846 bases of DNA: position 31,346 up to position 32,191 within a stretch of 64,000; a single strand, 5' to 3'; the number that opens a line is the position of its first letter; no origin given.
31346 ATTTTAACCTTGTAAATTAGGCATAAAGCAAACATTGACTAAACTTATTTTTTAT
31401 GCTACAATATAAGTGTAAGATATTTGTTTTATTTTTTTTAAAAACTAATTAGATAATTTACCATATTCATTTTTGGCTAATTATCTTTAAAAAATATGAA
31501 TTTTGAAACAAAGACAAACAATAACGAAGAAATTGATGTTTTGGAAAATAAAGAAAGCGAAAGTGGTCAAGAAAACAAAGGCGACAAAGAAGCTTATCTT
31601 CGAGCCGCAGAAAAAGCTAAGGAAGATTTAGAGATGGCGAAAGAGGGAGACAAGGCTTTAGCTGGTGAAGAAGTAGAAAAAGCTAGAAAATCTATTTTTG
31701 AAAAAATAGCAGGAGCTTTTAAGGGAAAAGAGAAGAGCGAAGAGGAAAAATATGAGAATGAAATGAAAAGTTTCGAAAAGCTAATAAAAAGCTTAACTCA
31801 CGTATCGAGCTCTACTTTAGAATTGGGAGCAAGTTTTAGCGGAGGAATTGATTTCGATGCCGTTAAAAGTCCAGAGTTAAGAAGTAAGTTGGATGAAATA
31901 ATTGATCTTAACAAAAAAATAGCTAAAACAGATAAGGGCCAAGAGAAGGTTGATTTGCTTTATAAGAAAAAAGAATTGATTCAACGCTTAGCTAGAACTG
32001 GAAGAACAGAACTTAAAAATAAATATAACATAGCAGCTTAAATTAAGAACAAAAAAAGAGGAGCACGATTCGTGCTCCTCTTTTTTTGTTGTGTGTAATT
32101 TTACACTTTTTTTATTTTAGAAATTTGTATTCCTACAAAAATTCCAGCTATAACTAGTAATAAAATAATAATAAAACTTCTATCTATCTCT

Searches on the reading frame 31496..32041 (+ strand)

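Call 29: search_protein_families(library=pfam, proteins=[window:31496-32041:+], max_evalue=0.00001)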
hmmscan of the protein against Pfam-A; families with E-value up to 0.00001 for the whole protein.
window:31496-32041:+ (181 aa): 0 families

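Call 52: search_protein_families(library=pfam, proteins=[window:31496-32041:+], max_evalue=0.01)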
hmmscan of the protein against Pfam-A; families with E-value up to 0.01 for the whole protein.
window:31496-32041:+ (181 aa): 2 families
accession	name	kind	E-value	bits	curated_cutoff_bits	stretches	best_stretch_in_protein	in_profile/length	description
PF20936.3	GCIP_C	-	0.0016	19.2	36.2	1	36-135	12-104/106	Grap2 and cyclin-D-interacting, C-terminal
PF22638.1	FlgK_D1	-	0.0019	18.3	28.6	1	96-168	49-119/233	Flagellar hook-associated protein FlgK helical domain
